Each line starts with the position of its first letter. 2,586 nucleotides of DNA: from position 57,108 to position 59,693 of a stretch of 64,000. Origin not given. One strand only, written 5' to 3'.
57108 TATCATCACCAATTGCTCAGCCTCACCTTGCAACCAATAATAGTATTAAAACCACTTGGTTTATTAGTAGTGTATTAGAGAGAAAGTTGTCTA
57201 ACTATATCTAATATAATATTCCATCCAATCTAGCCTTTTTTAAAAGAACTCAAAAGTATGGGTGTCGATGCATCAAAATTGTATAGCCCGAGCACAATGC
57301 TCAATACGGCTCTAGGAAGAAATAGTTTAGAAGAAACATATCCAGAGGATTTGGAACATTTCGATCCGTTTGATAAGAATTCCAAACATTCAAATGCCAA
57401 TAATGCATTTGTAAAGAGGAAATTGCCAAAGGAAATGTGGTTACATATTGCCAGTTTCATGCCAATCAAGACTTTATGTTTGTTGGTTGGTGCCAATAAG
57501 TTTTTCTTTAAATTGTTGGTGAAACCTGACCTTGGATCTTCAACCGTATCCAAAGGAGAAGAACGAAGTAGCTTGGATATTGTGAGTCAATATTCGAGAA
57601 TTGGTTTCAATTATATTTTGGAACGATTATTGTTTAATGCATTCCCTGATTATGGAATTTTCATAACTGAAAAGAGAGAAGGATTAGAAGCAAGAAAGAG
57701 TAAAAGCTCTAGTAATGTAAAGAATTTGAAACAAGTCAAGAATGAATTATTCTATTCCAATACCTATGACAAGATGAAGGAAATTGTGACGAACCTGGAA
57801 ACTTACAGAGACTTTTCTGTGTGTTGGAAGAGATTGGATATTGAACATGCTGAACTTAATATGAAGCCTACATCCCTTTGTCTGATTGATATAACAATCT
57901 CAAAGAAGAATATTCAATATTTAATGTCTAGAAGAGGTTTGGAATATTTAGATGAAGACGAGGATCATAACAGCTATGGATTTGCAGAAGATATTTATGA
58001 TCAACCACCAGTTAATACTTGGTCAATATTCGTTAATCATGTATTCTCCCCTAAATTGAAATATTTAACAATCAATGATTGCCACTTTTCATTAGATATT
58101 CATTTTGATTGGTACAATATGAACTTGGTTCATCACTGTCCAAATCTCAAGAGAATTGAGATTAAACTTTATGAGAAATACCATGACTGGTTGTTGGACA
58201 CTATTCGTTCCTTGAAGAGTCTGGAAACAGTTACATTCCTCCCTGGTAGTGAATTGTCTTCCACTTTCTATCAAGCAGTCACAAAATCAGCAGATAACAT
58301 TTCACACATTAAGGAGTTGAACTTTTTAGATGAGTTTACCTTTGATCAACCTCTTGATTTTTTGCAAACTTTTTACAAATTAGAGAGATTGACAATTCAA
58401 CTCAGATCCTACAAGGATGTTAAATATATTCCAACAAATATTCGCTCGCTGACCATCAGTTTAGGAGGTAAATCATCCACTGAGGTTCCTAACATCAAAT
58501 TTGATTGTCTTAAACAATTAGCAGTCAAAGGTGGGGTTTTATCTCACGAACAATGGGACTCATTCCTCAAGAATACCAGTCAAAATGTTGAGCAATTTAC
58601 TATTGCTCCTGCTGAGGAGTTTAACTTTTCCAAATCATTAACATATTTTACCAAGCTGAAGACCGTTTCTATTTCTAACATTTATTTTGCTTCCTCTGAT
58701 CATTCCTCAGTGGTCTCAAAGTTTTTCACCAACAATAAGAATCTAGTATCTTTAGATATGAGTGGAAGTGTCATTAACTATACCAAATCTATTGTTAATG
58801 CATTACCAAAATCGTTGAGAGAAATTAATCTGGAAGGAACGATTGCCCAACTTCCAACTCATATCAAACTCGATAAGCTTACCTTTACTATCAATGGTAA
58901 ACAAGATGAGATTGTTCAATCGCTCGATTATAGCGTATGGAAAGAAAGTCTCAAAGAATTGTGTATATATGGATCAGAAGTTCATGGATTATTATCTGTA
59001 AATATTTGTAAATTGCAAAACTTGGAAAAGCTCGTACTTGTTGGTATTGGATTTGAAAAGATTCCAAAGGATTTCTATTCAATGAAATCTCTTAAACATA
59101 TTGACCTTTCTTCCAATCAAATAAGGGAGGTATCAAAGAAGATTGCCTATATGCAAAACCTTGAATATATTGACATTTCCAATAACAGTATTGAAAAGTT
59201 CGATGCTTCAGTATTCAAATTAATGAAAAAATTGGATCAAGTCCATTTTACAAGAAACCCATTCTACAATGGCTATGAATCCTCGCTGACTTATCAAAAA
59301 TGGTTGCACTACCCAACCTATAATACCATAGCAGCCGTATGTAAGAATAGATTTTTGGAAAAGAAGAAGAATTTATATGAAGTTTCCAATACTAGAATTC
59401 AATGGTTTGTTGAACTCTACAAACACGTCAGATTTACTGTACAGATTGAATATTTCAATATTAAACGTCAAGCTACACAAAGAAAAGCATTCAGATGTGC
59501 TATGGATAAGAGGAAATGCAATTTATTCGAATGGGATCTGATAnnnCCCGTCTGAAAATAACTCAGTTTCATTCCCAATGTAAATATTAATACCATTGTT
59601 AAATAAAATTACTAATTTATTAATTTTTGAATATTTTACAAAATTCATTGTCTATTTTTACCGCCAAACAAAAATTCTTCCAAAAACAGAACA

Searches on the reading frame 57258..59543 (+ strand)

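Call 17: search_protein_families(library=pfam, proteins=[window:57258-59543:+], max_evalue=0.00001)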
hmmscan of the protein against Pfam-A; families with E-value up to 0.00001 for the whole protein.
window:57258-59543:+ (762 aa): 4 families
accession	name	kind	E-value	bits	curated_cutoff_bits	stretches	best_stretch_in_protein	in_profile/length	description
PF13855.12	LRR_8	-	2.9e-13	49.8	27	0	588-627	2-42/61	Leucine rich repeat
PF12799.13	LRR_4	-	1.9e-10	41.1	27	1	610-649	1-40/44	Leucine Rich repeats (2 copies)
PF23598.1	LRR_14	-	3.6e-10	39.6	40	0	579-644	62-128/353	Leucine-rich repeat region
PF23952.1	LRR_EndoS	-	1.5e-06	28.9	27.9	0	550-620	55-116/116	Endo-beta-N-acetylglucosaminidase EndoS LRR domain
